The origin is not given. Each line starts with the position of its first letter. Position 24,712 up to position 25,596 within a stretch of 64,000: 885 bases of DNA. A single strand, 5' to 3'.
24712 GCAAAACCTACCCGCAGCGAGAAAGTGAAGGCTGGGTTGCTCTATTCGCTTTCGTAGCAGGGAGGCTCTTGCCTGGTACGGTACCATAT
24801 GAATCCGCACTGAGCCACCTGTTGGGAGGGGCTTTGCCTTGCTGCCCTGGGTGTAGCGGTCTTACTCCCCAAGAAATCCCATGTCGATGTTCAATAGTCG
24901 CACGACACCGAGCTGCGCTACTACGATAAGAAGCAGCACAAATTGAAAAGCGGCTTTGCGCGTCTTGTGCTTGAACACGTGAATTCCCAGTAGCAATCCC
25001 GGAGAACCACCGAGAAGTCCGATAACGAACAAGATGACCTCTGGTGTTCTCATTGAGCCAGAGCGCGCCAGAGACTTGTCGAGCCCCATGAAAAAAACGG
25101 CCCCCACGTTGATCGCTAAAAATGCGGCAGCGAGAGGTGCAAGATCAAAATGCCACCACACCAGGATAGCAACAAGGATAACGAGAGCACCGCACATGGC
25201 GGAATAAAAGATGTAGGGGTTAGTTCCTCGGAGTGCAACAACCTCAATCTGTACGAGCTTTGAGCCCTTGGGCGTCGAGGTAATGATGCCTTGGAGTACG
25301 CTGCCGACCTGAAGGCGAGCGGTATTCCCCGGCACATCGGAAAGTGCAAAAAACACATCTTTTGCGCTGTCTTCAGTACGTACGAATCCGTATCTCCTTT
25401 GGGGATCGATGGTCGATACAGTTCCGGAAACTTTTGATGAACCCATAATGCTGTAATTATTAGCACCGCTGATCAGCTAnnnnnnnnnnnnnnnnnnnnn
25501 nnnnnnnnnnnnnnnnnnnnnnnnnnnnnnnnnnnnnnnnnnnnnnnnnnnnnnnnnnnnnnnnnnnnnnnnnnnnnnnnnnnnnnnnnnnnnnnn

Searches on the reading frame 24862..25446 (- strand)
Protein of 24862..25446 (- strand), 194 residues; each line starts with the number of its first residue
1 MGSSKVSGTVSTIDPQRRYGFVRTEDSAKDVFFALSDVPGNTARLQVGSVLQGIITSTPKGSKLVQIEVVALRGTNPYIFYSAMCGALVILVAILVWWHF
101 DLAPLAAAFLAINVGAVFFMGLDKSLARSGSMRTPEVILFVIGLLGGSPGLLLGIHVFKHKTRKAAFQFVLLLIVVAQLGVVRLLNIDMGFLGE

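Call 30: search_protein_families(library=pfam, proteins=[window:24862-25446:-])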
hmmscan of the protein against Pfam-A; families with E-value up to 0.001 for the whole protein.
window:24862-25446:- (194 aa): 2 families
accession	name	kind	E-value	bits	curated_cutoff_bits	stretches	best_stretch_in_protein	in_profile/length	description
PF06961.18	DUF1294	-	1.2e-17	64.3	25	1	113-167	1-55/55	Protein of unknown function (DUF1294)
PF00313.28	CSD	-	1.9e-06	28.1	27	1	7-62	2-58/66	'Cold-shock' DNA-binding domain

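Call 53: find_encoding_contigs(protein=window:24862-25446:-, flank=3000, max_places=8)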
Protein window:24862-25446:- (194 aa): 5 contigs read that carry it; 4 places shown.
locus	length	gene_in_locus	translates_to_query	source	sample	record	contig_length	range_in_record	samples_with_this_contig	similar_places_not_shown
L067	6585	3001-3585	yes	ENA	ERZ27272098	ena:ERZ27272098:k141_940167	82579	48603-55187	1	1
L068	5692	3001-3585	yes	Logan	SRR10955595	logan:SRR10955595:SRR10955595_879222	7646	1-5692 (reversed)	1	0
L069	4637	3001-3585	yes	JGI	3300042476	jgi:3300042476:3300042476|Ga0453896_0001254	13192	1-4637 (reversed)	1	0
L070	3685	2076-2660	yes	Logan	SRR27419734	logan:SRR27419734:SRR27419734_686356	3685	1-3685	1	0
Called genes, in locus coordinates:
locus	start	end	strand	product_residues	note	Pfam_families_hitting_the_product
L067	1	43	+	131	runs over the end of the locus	PF01042:Ribonuc_L-PSP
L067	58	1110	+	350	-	PF00383:dCMP_cyt_deam_1, PF14437:MafB19-deam, PF01872:RibD_C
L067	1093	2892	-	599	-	PF00425:Chorismate_bind, PF01063:Aminotran_4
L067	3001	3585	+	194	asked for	PF00313:CSD (weak), PF06961:DUF1294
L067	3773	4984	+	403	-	PF00155:Aminotran_1_2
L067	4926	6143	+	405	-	PF07995:GSDH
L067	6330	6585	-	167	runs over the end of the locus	-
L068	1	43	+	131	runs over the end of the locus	PF01042:Ribonuc_L-PSP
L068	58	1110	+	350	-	PF00383:dCMP_cyt_deam_1, PF14437:MafB19-deam, PF01872:RibD_C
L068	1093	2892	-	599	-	PF00425:Chorismate_bind, PF01063:Aminotran_4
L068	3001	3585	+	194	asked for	PF00313:CSD (weak), PF06961:DUF1294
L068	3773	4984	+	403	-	PF00155:Aminotran_1_2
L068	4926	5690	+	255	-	?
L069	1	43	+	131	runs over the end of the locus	PF01042:Ribonuc_L-PSP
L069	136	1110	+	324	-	PF00383:dCMP_cyt_deam_1, PF14437:MafB19-deam, PF01872:RibD_C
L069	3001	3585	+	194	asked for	PF00313:CSD (weak), PF06961:DUF1294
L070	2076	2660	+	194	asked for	PF00313:CSD (weak), PF06961:DUF1294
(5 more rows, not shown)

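Call 63: find_homologous_proteins(query=window:24862-25446:-, max_evalue=1e-40)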
Query window:24862-25446:- (194 aa): 29 proteins with E <= 1e-40 among 1726 candidates.
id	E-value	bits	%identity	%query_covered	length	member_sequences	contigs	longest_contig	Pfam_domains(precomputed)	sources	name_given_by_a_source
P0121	1.5e-118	411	100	100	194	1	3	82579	PF00313.29,PF06961.19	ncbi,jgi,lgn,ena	jgi:uncharacterized membrane protein YsdA (DUF1294 family)/cold shock CspA family protein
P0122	1.0e-91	324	79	98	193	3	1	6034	PF00313.29,PF06961.19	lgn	-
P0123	6.9e-88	311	75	98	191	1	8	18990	PF00313.29,PF06961.19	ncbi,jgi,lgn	jgi:uncharacterized membrane protein YsdA (DUF1294 family)/cold shock CspA family protein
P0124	4.2e-85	302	74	98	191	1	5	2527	PF00313.29,PF06961.19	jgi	jgi:uncharacterized membrane protein YsdA (DUF1294 family)/cold shock CspA family protein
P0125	7.8e-78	279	74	89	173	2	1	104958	PF06961.19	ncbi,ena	-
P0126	1.2e-77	278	65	100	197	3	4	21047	PF00313.29,PF06961.19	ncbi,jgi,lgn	jgi:uncharacterized membrane protein YsdA (DUF1294 family)/cold shock CspA family protein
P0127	4.0e-77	276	66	100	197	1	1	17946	PF06961.19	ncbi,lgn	-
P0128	2.1e-75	271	76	88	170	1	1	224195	PF06961.19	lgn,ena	-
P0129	2.5e-60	222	58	95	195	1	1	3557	PF06961.19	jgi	jgi:uncharacterized membrane protein YsdA (DUF1294 family)/cold shock CspA family protein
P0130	7.1e-57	210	52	95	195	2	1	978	PF06961.19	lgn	-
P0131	4.4e-56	208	54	90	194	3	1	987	PF00313.29,PF06961.19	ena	-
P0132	1.2e-55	206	54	90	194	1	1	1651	PF00313.29,PF06961.19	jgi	jgi:uncharacterized membrane protein YsdA (DUF1294 family)/cold shock CspA family protein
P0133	4.3e-55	204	54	90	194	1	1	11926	PF00313.29,PF06961.19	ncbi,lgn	-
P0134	4.9e-55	204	51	96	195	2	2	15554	PF06961.19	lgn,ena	-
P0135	9.5e-54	200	49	95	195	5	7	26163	PF06961.19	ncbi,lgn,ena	-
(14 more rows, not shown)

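Call 64: find_encoding_contigs(protein=P0122, flank=2500, max_places=1)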
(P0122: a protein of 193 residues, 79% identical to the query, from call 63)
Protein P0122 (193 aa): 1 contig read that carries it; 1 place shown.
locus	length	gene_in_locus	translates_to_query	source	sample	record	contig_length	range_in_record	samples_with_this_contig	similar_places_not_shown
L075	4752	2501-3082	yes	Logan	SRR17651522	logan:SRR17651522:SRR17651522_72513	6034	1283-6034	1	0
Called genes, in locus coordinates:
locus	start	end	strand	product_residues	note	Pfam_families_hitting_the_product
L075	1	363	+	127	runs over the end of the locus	PF09996:DUF2237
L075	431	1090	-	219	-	-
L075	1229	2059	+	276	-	PF13489:Methyltransf_23, PF01209:Ubie_methyltran, PF13649:Methyltransf_25, PF13847:Methyltransf_31, PF08241:Methyltransf_11, PF08242:Methyltransf_12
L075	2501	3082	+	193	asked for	PF00313:CSD, PF06961:DUF1294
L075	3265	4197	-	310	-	PF00491:Arginase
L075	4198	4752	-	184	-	?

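Call 65: find_encoding_contigs(protein=P0123, flank=2500, max_places=1)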
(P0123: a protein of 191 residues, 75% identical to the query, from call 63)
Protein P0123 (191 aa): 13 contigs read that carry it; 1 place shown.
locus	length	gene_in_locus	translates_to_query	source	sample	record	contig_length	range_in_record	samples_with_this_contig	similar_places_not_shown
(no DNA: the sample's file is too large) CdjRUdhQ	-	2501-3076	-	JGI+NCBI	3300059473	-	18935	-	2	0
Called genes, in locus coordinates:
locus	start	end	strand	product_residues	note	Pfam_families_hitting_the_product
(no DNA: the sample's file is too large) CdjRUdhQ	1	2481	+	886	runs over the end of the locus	PF22422:MGH1-like_GH, PF03200:Glyco_hydro_63 (weak), PF22422:MGH1-like_GH (weak)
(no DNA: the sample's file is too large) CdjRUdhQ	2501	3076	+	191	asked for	PF00313:CSD (weak), PF06961:DUF1294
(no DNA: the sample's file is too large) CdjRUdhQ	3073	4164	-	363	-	PF00535:Glycos_transf_2, PF10111:Glyco_tranf_2_2 (faint), PF13641:Glyco_tranf_2_3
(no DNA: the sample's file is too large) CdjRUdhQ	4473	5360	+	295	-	PF02826:2-Hacid_dh_C, PF03446:NAD_binding_2, PF03807:F420_oxidored, PF14833:NAD_binding_11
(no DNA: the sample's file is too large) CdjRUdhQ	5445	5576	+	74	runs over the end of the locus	-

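Call 66: find_encoding_contigs(protein=P0128, flank=2500, max_places=1)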
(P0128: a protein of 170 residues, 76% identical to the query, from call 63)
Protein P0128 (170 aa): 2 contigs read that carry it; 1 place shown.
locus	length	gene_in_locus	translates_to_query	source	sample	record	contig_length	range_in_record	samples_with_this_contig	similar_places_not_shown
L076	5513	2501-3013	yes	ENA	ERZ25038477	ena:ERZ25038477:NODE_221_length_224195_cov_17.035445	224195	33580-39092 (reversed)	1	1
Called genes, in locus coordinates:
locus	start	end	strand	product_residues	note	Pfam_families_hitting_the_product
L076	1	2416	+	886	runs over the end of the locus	PF22422:MGH1-like_GH, PF03200:Glyco_hydro_63 (weak), PF22422:MGH1-like_GH (weak)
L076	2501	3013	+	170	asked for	PF06961:DUF1294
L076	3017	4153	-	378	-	PF00535:Glycos_transf_2, PF10111:Glyco_tranf_2_2 (weak), PF13641:Glyco_tranf_2_3, PF13432:TPR_16 (faint), PF13632:Glyco_trans_2_3 (weak)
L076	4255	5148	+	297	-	PF02826:2-Hacid_dh_C (weak), PF03446:NAD_binding_2, PF03807:F420_oxidored, PF14833:NAD_binding_11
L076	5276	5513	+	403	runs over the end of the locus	PF00155:Aminotran_1_2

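Call 67: find_encoding_contigs(protein=P0125, flank=2500, max_places=1)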
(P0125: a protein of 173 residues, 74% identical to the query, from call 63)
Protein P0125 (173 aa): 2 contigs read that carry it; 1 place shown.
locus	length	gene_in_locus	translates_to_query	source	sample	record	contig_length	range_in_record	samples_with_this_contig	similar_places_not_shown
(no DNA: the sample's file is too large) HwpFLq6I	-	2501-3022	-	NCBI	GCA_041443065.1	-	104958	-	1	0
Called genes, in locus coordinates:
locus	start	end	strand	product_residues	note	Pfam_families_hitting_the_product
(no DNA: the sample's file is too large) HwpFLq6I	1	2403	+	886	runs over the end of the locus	PF03200:Glyco_hydro_63 (faint), PF22422:MGH1-like_GH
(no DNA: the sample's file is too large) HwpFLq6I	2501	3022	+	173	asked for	PF06961:DUF1294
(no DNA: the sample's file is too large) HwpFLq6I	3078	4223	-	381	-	PF13641:Glyco_tranf_2_3, PF00535:Glycos_transf_2, PF10111:Glyco_tranf_2_2 (faint)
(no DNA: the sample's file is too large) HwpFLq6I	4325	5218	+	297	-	PF02826:2-Hacid_dh_C (weak), PF03446:NAD_binding_2, PF03807:F420_oxidored, PF14833:NAD_binding_11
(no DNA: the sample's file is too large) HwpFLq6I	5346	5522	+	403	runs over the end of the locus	PF00155:Aminotran_1_2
